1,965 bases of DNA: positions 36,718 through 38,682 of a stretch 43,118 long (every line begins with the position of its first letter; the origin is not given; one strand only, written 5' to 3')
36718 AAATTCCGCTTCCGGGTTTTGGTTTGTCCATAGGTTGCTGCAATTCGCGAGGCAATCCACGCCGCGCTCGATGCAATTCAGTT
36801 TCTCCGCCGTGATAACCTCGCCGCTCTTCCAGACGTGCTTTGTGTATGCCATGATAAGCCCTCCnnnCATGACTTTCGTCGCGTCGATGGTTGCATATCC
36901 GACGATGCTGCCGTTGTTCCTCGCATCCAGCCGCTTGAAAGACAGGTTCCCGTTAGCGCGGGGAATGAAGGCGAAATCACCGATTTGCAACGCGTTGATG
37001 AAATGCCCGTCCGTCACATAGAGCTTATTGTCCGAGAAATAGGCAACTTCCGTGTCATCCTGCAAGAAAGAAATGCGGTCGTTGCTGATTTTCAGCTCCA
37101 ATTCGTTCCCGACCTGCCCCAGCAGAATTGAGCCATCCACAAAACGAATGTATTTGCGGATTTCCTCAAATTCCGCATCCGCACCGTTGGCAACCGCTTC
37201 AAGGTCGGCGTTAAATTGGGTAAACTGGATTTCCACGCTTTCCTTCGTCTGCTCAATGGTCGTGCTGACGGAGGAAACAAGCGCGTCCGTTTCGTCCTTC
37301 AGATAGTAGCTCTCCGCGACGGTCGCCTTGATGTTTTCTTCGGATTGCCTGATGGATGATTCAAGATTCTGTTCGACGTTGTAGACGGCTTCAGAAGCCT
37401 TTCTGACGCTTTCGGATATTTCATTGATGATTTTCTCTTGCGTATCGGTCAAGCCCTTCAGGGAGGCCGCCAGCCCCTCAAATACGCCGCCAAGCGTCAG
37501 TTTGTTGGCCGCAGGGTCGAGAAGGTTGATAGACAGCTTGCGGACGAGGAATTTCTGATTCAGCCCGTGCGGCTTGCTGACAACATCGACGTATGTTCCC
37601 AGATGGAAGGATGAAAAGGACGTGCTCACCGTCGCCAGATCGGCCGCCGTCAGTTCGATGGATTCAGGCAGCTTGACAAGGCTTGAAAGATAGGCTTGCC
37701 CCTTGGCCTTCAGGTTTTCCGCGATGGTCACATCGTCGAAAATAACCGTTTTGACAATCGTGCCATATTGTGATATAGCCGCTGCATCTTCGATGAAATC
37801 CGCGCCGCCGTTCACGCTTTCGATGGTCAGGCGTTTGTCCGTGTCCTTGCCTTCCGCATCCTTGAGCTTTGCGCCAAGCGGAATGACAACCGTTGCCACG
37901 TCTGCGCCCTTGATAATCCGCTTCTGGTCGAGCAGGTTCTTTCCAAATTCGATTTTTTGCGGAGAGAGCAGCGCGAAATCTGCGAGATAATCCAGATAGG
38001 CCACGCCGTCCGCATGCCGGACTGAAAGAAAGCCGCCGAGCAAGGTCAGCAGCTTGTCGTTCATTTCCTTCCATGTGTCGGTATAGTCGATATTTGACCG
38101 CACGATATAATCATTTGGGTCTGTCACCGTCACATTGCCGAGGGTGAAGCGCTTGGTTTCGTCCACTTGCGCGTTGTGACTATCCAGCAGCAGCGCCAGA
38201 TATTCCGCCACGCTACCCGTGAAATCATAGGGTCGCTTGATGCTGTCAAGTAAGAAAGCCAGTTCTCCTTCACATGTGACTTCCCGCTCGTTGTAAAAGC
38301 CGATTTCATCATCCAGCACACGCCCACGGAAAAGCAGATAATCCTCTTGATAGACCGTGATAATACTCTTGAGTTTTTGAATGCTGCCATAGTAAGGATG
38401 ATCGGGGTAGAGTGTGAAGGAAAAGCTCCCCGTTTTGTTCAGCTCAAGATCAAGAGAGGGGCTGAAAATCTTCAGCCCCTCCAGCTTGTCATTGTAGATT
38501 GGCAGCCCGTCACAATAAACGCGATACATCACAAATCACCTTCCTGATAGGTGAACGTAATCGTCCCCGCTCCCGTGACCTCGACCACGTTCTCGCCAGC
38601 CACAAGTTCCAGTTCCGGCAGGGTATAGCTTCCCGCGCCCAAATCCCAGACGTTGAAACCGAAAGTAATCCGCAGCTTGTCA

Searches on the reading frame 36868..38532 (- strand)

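Call 61: search_protein_families(library=phrogs, proteins=[window:36868-38532:-], max_evalue=0.001)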
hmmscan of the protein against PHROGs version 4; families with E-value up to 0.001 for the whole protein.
window:36868-38532:- (555 aa): 13 families
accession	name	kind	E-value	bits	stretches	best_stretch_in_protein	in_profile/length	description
phrog_3558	-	tail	2.8e-134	450.8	1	1-452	9-485/1047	tail protein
phrog_9886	-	unknown function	7.9e-78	263.2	1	2-401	1-402/940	-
phrog_18110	-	unknown function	9e-26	91.5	2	366-534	354-531/567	-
phrog_588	-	tail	2e-13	50.6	1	384-522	791-933/955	tail fiber protein and host specificity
phrog_12312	-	head and packaging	1.3e-09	37.9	1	192-409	183-416/784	virion structural protein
phrog_4311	-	head and packaging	1.4e-08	34.7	1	193-372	186-360/651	minor head protein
phrog_1885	-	tail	8.6e-08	31.6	1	294-534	802-1031/1033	minor tail protein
phrog_3475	-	tail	6.3e-07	28.9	1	235-359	602-725/841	minor tail protein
phrog_1775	-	head and packaging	1.4e-06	27.1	1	193-253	194-247/1609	minor head protein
phrog_4798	-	tail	3.6e-06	26.5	1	192-379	234-410/796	tail protein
phrog_10693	-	moron, auxiliary metabolic gene and host takeover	7.4e-06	25.4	1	454-520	1126-1199/1219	host range and adsorption protein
phrog_1067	-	head and packaging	2.4e-05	24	1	193-398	191-372/991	minor head protein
phrog_22322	-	tail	0.00021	21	1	194-361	188-354/562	tail protein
